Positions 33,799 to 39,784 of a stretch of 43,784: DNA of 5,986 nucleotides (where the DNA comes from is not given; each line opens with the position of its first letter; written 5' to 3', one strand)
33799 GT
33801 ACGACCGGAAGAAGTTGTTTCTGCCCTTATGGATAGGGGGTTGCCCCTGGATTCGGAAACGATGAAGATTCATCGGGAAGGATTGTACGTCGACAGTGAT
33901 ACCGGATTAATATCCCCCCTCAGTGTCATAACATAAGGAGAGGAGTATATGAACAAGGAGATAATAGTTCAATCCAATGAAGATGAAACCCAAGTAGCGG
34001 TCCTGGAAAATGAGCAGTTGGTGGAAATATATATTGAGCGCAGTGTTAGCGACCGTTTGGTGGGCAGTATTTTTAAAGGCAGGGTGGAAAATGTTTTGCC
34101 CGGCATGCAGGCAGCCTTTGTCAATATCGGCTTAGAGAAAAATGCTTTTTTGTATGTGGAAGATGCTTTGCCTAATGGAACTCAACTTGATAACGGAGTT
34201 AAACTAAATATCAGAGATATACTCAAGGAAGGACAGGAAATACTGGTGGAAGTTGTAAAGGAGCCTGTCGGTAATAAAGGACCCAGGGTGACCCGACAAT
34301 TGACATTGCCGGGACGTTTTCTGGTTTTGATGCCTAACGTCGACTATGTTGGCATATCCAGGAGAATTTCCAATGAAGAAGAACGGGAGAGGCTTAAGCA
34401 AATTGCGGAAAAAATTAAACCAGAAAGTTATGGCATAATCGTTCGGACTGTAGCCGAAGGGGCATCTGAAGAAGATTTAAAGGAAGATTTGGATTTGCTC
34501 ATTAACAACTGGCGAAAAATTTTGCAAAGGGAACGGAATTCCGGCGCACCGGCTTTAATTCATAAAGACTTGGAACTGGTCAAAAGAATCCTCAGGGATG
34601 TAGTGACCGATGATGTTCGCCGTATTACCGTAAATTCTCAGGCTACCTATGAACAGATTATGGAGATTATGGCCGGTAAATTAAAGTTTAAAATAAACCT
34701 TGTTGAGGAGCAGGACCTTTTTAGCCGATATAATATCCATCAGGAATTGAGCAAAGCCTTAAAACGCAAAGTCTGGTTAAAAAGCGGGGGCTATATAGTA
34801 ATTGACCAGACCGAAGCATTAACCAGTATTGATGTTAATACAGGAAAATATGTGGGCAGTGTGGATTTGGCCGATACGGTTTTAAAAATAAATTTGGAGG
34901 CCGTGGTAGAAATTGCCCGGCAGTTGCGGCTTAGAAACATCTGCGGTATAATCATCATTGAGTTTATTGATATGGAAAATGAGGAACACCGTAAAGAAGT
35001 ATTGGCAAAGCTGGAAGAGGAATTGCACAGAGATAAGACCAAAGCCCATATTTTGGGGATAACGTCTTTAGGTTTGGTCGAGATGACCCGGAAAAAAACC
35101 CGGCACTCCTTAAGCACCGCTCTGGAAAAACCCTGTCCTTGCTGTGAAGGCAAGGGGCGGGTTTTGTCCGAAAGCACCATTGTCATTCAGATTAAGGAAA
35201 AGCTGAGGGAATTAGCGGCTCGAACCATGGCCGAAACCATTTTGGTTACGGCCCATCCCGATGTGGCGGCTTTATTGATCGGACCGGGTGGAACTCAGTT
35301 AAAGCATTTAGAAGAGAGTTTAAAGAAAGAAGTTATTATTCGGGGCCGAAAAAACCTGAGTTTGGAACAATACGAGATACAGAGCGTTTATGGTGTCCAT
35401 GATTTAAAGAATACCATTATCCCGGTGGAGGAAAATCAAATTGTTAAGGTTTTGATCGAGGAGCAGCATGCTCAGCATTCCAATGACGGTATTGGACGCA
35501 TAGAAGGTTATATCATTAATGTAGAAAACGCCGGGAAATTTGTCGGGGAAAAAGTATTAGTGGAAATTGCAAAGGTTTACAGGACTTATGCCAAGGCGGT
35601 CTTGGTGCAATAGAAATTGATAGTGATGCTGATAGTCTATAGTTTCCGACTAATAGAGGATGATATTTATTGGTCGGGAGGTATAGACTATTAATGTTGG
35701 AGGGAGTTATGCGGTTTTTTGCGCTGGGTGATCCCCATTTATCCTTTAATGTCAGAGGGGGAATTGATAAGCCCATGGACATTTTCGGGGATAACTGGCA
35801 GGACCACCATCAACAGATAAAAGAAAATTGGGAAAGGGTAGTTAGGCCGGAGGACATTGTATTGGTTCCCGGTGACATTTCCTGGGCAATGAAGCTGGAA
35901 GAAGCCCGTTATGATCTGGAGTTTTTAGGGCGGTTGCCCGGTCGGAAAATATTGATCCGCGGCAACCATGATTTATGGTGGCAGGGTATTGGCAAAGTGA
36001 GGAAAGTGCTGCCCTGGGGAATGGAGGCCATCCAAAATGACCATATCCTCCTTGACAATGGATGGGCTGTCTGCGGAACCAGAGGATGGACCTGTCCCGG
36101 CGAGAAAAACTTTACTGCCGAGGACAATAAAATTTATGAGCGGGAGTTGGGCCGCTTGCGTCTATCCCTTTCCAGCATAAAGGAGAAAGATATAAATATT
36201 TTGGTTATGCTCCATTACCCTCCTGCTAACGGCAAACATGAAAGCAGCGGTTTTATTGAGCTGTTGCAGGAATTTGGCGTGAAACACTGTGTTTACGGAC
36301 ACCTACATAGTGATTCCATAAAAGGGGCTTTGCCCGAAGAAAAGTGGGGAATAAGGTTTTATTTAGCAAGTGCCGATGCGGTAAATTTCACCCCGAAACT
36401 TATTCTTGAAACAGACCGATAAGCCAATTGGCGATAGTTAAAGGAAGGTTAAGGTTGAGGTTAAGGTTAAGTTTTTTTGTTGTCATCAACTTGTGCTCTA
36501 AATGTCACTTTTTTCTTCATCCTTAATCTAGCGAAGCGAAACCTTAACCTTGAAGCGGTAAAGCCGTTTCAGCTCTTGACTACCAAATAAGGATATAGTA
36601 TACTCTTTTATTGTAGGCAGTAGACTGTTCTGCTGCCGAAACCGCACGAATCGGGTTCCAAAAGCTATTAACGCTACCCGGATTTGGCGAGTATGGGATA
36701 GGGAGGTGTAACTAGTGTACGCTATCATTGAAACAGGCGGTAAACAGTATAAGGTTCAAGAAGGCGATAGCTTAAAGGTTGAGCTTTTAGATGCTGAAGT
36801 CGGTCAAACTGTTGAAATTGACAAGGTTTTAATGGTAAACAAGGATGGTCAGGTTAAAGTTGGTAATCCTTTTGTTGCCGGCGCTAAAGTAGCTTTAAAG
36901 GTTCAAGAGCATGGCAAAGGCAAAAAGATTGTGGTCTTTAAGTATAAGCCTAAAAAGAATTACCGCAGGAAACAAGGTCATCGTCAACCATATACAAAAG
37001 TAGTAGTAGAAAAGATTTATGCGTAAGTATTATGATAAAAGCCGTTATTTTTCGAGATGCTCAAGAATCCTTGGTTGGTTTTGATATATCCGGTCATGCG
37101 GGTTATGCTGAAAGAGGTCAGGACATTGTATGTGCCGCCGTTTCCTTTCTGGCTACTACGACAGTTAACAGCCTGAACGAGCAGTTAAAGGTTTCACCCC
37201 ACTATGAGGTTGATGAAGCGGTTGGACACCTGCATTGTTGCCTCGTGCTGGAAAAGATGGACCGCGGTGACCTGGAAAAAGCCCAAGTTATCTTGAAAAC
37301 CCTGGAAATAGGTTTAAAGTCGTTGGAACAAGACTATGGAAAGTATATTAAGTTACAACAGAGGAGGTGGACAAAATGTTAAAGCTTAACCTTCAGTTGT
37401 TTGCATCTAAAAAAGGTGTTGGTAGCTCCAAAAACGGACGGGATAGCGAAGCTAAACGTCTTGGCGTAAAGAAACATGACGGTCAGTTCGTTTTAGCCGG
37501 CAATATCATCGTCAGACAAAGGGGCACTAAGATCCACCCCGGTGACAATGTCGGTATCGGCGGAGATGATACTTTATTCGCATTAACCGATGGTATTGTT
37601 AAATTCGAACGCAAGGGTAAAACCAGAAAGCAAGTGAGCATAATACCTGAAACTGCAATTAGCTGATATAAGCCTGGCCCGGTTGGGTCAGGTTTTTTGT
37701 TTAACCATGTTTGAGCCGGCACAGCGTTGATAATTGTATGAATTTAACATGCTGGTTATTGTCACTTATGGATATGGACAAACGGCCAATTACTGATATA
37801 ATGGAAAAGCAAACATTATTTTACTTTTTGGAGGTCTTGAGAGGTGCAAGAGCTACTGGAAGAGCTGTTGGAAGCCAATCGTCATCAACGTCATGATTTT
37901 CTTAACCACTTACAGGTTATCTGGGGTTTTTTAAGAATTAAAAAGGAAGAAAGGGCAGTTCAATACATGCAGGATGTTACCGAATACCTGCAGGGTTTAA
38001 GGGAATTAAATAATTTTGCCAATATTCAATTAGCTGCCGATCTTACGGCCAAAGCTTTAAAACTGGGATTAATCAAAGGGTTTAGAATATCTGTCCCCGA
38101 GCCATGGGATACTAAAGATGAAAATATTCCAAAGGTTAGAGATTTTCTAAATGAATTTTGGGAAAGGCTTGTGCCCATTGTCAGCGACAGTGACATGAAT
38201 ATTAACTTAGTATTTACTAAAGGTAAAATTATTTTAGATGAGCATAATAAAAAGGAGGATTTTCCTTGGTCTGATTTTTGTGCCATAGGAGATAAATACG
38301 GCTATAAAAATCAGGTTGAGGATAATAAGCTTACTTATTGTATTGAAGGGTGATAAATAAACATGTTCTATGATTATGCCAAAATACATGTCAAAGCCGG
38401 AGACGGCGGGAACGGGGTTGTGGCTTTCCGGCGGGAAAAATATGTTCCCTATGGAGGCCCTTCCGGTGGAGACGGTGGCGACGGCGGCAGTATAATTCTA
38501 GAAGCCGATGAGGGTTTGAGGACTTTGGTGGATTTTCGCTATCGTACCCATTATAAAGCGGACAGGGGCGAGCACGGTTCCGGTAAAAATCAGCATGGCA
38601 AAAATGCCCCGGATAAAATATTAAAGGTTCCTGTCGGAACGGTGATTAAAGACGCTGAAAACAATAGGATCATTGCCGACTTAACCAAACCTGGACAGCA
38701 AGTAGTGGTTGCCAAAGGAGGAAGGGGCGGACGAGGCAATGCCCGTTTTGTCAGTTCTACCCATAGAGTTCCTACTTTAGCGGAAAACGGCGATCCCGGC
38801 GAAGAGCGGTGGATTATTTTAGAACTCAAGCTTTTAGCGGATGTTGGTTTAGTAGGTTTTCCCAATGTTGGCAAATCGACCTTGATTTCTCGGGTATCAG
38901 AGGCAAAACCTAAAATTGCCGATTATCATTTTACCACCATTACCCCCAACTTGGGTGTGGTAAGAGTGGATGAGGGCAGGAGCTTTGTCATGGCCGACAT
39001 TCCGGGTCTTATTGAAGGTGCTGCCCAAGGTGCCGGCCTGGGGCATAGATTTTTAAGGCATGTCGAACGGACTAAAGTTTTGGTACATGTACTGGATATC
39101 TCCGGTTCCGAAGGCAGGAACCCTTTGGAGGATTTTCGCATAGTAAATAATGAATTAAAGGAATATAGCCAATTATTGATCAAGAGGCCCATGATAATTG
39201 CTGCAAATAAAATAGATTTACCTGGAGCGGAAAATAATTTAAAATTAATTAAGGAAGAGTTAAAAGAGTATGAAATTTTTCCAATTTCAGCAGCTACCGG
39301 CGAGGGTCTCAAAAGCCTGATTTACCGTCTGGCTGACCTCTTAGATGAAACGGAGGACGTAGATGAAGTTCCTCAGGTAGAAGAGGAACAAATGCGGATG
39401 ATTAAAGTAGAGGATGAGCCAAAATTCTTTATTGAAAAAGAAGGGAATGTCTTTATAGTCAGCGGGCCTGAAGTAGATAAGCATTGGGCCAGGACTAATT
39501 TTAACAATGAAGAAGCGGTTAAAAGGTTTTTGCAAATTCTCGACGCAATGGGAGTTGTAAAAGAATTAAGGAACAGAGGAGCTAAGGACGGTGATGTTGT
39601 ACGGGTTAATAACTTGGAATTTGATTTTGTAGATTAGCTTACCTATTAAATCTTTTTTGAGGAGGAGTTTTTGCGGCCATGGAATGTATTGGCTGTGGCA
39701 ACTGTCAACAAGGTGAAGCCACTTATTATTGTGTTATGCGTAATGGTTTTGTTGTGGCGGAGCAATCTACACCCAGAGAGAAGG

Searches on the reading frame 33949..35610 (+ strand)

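Call 50: search_protein_families(library=pfam, proteins=[window:33949-35610:+], max_evalue=0.00001)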
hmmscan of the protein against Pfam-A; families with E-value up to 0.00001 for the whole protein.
window:33949-35610:+ (554 aa): 3 families
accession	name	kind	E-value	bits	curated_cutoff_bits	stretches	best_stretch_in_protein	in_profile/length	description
PF10150.14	RNase_E_G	-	1e-103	346.9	25.5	1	119-384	1-270/270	Ribonuclease E/G family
PF01938.26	TRAM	-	1.1e-11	44.9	21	1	493-553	2-61/61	TRAM domain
PF20833.2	RNase_E_G_Thio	-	2.7e-09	37.5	26.8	1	395-479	1-85/86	RNase E/G, Thioredoxin-like domain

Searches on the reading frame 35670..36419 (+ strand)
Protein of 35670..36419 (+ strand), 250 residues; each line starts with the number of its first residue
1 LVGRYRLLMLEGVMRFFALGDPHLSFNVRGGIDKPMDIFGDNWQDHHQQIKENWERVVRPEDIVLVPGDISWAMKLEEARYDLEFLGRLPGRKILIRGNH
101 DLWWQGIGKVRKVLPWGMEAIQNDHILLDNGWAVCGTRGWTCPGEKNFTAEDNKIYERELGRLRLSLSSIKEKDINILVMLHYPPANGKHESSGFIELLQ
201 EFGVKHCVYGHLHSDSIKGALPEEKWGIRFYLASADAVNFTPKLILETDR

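Call 50: search_protein_families(library=pfam, proteins=[window:35670-36419:+], max_evalue=0.00001)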
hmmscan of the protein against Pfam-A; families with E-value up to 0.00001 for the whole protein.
window:35670-36419:+ (250 aa): 1 family
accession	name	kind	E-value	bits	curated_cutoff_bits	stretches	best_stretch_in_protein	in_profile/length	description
PF00149.33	Metallophos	-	6.3e-16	59.8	21.5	1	14-214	1-190/191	Calcineurin-like phosphoesterase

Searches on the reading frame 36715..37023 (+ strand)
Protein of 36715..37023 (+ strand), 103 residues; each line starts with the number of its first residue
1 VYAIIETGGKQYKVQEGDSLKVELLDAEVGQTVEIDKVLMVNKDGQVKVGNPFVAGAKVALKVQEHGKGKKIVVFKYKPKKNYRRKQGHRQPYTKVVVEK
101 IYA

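Call 50: search_protein_families(library=pfam, proteins=[window:36715-37023:+], max_evalue=0.00001)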
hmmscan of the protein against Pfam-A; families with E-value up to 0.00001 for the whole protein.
window:36715-37023:+ (103 aa): 1 family
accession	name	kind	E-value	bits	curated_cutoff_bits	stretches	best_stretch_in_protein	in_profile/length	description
PF00829.26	Ribosomal_L21p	-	8.3e-43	145.1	27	1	1-101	1-99/99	Ribosomal prokaryotic L21 protein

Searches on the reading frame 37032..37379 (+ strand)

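Call 50: search_protein_families(library=pfam, proteins=[window:37032-37379:+], max_evalue=0.00001)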
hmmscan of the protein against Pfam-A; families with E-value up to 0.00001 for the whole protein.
window:37032-37379:+ (116 aa): 1 family
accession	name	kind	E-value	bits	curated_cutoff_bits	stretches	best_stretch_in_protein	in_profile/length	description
PF04327.17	Peptidase_Prp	-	2.2e-30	105.1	27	1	1-107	1-90/90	Cysteine protease Prp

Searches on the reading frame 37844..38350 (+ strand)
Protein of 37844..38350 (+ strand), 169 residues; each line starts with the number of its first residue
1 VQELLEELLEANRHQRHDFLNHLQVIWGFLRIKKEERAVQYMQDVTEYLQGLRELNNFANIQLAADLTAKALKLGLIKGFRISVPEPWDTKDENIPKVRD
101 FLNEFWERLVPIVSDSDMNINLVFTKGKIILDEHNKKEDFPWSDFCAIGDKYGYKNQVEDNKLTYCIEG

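Call 50: search_protein_families(library=pfam, proteins=[window:37844-38350:+], max_evalue=0.00001)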
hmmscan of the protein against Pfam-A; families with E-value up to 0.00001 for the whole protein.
window:37844-38350:+ (169 aa): 1 family
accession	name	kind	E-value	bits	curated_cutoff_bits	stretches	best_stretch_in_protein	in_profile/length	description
PF14689.11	SPOB_a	-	1.9e-17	63.1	28.1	1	5-57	9-61/62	Sensor_kinase_SpoOB-type, alpha-helical domain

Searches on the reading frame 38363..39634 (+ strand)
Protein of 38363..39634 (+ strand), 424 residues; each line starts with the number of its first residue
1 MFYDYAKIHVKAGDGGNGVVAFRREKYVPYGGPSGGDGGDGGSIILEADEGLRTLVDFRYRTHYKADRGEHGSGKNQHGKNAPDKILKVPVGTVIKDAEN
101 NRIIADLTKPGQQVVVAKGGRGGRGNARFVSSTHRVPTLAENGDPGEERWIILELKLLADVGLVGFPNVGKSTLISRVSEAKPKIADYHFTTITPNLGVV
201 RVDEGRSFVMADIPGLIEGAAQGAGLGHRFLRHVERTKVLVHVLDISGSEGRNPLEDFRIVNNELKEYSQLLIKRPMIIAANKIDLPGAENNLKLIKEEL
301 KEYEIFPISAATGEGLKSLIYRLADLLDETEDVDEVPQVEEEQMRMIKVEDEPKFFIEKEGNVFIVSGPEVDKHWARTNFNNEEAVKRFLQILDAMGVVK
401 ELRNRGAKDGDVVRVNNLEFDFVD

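Call 50: search_protein_families(library=pfam, proteins=[window:38363-39634:+], max_evalue=0.00001)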
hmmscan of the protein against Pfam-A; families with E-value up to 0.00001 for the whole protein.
window:38363-39634:+ (424 aa): 4 families
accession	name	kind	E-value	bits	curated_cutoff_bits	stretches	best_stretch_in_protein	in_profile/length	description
PF01018.28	GTP1_OBG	-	6.6e-66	221.1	27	1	4-157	2-155/155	GTP1/OBG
PF01926.29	MMR_HSR1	-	1.2e-26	93.4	21.9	1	160-283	1-113/113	50S ribosome-binding GTPase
PF09269.16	DUF1967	-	3.3e-22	78.8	27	1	356-422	2-70/70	Domain of unknown function (DUF1967)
PF02421.24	FeoB_N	-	1.4e-10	41.3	27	1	161-320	3-153/156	Ferrous iron transport protein B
